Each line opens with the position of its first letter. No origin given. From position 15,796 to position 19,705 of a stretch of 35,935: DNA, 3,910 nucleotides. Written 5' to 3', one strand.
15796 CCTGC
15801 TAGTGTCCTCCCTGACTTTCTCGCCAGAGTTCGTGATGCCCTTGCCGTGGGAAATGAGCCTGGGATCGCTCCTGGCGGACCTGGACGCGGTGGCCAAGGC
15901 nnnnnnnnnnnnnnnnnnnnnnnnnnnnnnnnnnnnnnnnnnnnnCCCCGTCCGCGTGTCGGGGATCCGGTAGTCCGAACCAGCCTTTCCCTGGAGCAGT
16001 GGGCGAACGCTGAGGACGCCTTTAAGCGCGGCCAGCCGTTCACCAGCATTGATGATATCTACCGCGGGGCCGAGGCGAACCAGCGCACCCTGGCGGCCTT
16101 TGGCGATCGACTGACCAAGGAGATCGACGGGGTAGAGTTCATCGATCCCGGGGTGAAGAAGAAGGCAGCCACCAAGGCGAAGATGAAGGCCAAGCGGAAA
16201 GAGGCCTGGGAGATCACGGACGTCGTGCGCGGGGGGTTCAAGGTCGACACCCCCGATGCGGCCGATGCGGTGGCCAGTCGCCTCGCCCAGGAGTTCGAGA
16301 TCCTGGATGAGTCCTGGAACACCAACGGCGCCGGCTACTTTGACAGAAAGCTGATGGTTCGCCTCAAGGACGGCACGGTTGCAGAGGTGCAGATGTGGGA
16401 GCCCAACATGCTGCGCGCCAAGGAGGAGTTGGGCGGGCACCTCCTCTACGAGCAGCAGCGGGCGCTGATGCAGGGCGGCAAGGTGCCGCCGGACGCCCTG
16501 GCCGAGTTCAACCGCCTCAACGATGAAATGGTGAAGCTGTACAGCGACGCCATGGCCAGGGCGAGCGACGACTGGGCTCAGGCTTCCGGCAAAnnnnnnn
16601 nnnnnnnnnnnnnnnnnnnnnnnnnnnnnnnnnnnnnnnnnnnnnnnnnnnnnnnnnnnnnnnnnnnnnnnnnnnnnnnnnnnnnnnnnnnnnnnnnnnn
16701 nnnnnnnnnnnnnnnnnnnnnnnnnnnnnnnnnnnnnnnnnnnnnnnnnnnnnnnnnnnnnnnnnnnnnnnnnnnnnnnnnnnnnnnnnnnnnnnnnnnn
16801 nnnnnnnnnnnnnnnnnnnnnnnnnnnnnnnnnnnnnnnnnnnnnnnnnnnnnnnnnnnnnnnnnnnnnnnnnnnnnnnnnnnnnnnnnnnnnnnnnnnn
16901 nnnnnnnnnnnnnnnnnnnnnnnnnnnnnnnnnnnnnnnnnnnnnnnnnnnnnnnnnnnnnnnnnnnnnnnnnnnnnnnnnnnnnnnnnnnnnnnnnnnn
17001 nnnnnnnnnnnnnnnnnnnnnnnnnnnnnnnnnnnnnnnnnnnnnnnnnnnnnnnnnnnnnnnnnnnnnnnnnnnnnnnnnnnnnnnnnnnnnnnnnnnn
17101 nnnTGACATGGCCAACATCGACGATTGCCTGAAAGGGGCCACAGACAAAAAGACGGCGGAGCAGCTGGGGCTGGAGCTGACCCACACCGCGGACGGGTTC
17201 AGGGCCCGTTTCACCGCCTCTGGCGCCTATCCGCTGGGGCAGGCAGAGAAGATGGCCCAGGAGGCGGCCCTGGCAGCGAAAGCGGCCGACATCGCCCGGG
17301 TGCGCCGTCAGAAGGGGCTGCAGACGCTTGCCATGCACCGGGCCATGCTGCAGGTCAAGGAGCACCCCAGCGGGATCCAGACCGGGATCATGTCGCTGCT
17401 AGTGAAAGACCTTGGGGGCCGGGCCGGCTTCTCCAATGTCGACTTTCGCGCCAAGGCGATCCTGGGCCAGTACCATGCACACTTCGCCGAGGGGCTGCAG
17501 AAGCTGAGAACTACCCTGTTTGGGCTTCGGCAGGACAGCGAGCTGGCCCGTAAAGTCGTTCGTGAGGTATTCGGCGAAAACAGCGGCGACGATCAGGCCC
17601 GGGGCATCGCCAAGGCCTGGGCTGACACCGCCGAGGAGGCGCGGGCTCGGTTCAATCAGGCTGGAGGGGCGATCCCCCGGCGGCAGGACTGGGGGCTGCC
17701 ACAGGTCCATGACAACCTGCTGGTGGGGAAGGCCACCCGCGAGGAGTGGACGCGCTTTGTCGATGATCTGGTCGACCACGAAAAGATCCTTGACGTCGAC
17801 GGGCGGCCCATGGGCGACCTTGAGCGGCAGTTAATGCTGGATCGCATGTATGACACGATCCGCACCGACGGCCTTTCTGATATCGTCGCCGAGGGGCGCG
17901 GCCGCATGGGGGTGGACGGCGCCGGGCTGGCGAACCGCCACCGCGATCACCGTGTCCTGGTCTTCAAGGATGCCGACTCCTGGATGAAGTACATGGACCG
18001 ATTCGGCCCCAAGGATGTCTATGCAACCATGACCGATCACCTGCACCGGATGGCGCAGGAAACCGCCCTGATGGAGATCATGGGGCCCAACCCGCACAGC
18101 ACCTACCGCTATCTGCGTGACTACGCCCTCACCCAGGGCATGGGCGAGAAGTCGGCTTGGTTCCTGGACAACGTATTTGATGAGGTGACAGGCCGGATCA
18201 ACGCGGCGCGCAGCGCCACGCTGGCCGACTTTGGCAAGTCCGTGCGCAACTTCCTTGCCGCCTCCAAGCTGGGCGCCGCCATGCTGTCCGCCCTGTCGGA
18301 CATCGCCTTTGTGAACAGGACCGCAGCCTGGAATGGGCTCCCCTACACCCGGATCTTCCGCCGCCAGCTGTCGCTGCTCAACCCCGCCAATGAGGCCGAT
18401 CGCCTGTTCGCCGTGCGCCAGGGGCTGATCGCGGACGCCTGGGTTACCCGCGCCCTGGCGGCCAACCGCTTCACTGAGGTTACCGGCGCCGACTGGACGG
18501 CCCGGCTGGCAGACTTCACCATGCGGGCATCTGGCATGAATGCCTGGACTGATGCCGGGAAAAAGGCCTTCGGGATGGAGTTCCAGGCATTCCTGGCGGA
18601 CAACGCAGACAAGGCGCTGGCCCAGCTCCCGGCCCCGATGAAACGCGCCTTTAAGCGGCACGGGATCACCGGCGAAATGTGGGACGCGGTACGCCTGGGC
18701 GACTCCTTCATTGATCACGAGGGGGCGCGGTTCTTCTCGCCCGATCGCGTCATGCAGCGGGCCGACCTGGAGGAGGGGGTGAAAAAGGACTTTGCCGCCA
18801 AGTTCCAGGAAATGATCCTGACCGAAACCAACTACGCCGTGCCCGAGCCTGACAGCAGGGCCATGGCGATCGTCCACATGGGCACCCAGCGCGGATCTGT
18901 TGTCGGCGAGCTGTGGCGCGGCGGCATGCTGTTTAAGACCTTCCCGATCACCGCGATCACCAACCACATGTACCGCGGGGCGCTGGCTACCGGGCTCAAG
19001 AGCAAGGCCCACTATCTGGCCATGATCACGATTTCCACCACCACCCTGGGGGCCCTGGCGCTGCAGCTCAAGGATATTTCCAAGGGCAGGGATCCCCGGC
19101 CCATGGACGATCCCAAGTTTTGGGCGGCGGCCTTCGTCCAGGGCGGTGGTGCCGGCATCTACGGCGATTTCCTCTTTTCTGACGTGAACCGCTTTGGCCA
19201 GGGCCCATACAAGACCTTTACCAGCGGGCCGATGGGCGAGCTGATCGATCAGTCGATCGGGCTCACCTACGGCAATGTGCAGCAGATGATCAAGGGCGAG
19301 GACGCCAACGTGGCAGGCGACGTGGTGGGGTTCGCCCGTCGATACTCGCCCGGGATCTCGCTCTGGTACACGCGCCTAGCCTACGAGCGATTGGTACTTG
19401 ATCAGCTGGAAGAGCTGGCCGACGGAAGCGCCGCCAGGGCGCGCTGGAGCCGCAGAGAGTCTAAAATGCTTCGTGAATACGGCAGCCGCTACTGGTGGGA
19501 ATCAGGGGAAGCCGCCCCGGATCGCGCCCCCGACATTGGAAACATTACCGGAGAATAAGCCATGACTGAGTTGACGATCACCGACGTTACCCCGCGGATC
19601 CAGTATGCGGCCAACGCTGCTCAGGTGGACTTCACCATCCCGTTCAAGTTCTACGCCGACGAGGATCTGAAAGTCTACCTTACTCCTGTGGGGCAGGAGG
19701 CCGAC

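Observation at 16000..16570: RelA/SpoT-like (alarmone-synthetase fold) module inside a presumably injected virion protein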

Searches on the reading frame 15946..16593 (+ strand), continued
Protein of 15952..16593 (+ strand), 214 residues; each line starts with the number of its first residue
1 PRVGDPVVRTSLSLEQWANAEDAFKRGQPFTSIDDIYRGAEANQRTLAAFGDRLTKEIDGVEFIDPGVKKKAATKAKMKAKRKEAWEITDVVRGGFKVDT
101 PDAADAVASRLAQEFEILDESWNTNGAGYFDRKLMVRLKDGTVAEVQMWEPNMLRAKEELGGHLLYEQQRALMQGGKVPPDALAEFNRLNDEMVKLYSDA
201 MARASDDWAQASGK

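Call 55: find_related_loci(query=A2, collection=viral_contigs, flank=10000)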
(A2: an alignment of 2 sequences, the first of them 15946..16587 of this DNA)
Query A2 (214 aa) in viral_contigs; peptide patterns used: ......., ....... (x = any residue, [..] = any of these).
88 stretches matched a pattern; 28 encode a relative of the query (tblastn E <= 1e-3); 28 distinct loci.
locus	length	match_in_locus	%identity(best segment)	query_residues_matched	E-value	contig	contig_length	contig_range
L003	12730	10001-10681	43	6-210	8e-47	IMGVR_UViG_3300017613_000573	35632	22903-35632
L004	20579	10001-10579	40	11-212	1e-39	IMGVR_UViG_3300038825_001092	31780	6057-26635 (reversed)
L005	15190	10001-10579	41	11-212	6e-40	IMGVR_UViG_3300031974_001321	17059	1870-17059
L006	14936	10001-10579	40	11-212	1e-39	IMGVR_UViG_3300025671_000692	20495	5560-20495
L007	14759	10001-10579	40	11-212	1e-39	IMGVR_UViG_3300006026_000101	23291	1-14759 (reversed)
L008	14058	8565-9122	40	23-214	4e-39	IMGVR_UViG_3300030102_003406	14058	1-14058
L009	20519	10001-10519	40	30-210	5e-38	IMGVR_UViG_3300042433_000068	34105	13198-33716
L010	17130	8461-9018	40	23-214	4e-38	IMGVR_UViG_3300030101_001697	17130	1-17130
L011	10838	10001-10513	42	26-210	3e-38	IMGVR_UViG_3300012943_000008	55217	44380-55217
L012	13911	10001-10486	44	31-199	2e-37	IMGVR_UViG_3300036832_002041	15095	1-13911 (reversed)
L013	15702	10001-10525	41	20-203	5e-37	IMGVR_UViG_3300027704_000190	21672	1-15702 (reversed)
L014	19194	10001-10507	40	26-203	1e-36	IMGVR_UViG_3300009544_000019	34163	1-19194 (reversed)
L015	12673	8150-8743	38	4-204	3e-36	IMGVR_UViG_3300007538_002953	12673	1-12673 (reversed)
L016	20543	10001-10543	41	26-210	1e-35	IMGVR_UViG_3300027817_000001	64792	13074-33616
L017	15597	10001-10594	38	4-204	9e-36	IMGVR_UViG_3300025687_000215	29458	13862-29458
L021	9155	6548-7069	40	31-214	4e-34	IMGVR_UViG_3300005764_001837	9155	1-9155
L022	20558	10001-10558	36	23-214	5e-34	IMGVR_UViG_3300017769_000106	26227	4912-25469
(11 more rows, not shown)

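Call 58: search_dna_similar(query=window:16006-16593:+, collection=phages, mode=protein, max_evalue=0.001, max_rows=30)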
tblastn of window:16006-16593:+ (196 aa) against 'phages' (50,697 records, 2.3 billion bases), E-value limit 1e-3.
No match.

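Call 60: find_related_loci(query=A2, collection=genome_contigs, flank=10000)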
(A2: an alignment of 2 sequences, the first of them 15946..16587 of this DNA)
Query A2 (214 aa) in genome_contigs; peptide patterns used: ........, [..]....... (x = any residue, [..] = any of these).
63 stretches matched a pattern; 1 encode a relative of the query (tblastn E <= 1e-3); 1 distinct loci.
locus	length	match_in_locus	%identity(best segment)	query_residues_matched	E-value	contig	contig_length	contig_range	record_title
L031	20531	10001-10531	39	26-210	9e-37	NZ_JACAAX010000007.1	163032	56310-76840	MAG: Rhodoplanes sp. isolate Cfx2-03 MAG3_7, whole genome shotgun sequence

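Call 63: search_protein_families(library=pfam, proteins=[L003:7988-11125:+, L004:7838-11383:+, L022:7259-10951:+, L016:8024-16729:+, L031:8591-10555:+, L021:6146-7084:+, L012:8360-10537:+], max_evalue=0.01)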
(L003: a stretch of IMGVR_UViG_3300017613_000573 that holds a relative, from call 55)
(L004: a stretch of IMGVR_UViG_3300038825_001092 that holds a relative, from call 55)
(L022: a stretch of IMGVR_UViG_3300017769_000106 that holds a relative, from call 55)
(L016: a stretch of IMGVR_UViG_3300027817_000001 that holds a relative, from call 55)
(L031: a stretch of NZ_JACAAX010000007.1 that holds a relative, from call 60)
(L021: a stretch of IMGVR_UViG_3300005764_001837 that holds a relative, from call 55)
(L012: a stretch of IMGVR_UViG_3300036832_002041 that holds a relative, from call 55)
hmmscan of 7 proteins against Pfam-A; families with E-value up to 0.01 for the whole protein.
L003:7988-11125:+ (1046 aa): 0 families

L004:7838-11383:+ (1182 aa): 0 families

L022:7259-10951:+ (1231 aa): 0 families

L016:8024-16729:+ (2902 aa): 0 families

L031:8591-10555:+ (655 aa): 1 family
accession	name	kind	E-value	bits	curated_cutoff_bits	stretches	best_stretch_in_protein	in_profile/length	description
PF04860.17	Phage_portal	-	7.4e-93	311.7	39.1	1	52-381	2-317/321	Phage portal protein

L021:6146-7084:+ (313 aa): 0 families

L012:8360-10537:+ (726 aa): 1 family
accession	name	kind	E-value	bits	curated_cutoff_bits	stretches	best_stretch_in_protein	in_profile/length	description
PF20721.2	C19orf12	-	0.0048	17.1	30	1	408-498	50-141/163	C19orf12-like protein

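Call 73: fold_search(model_id=the predicted structure, library=viral)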
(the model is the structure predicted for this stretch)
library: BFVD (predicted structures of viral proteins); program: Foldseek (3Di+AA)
matches with E <= 10: 1054; with E <= 0.001: 17
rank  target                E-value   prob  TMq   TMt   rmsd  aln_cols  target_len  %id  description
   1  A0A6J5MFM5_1          4.4e-10  1.00  0.72  0.16   4.1       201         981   24  ART-PolyVal-like domain-containing protein [uncultured Caudovirales phage]
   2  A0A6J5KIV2            5.0e-10  1.00  0.66  0.14   4.4       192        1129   24  DdrB-like domain-containing protein [uncultured Caudovirales phage]
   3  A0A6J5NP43            7.7e-10  1.00  0.76  0.15   2.6       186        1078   20  Uncharacterized protein [uncultured Caudovirales phage]
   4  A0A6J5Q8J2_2          1.5e-08  1.00  0.71  0.15   7.9       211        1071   23  RelA/SpoT [uncultured Caudovirales phage]
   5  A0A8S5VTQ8            2.1e-08  1.00  0.63  0.54   5.4       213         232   19  (no name in the UniProt tables at hand)
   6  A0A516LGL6            3.4e-08  1.00  0.69  0.12   3.9       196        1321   20  (no name in the UniProt tables at hand)
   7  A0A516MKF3            1.9e-07  1.00  0.63  0.25   3.7       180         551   15  (no name in the UniProt tables at hand)
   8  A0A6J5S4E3            1.9e-07  1.00  0.54  0.28   9.0       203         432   18  RelA/SpoT [uncultured Caudovirales phage]
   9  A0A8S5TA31            3.1e-07  1.00  0.68  0.65   6.8       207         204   18  Tas1 [Siphoviridae sp. ctprd3]
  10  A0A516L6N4            4.3e-07  1.00  0.71  0.14   3.4       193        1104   14  (no name in the UniProt tables at hand)
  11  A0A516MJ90            4.6e-07  1.00  0.69  0.36   3.3       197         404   16  (no name in the UniProt tables at hand)
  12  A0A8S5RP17            9.8e-07  1.00  0.64  0.60   4.9       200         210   14  GTP pyrophosphokinase YjbM [virus sp. ctBS918]
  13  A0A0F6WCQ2            1.5e-06  1.00  0.64  0.52   3.6       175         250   15  RelA/SpoT family protein [Sinorhizobium phage phiN3]
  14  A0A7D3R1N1            7.9e-06  1.00  0.53  0.59   5.1       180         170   14  Nucleotidyltransferase relA/spot protein [Fadolivirus FV1/VV64]
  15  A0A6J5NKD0            7.9e-06  1.00  0.60  0.12   5.2       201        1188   17  Uncharacterized protein [uncultured Caudovirales phage]
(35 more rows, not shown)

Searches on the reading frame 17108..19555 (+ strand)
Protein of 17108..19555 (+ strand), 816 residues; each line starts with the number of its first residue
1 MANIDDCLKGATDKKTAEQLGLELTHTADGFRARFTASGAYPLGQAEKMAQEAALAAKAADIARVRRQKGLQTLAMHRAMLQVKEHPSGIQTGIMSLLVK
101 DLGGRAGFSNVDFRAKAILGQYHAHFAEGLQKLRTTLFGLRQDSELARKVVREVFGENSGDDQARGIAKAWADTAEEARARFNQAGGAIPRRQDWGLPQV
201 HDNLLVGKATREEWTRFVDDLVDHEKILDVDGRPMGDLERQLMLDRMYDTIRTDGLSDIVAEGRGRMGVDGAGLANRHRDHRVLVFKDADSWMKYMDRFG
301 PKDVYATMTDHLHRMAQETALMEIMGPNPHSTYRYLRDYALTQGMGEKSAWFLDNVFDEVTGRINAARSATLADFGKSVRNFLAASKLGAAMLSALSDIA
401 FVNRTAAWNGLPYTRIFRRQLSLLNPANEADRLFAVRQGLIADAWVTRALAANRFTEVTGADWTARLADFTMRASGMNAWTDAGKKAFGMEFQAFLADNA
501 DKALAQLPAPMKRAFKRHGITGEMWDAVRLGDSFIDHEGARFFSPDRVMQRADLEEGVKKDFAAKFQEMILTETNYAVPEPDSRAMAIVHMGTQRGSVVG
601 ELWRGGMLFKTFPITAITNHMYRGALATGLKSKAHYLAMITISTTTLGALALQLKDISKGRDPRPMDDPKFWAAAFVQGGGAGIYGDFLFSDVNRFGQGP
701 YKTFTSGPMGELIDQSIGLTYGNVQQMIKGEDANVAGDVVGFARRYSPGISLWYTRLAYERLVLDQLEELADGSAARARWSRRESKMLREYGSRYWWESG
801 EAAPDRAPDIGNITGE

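Call 3: search_protein_families(library=pfam, proteins=[window:17108-19555:+], max_evalue=1)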
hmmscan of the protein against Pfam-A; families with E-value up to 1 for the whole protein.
window:17108-19555:+ (816 aa): 1 family
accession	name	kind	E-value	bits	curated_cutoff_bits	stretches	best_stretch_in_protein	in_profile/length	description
PF25792.1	BREX_BrxC_helical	-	0.21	12.3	27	1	147-184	5-42/123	BREX ATP-binding protein BrxC alpha helical domain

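Call 4: search_protein_families(library=phrogs, proteins=[window:17108-19555:+], max_evalue=0.01)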
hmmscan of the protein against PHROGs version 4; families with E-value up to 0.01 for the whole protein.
window:17108-19555:+ (816 aa): 3 families
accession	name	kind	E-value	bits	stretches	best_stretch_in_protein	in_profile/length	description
phrog_684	-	head and packaging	2.9e-188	629.1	1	43-812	47-838/840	virion structural protein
phrog_23925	-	unknown function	2.8e-65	222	1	47-441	51-458/471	-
phrog_26678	-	unknown function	2.1e-50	172.6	1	500-804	9-315/324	-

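Call 98: search_solved_structures(query=window:17108-19555:+, max_evalue=1)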
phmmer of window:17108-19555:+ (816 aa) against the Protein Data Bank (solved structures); distinct sequences matched with E-value up to 1: 1.
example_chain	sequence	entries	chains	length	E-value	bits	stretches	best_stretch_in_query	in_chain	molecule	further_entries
7xb6_A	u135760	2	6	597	0.067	14.6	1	468-531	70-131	Carbamoyltransferase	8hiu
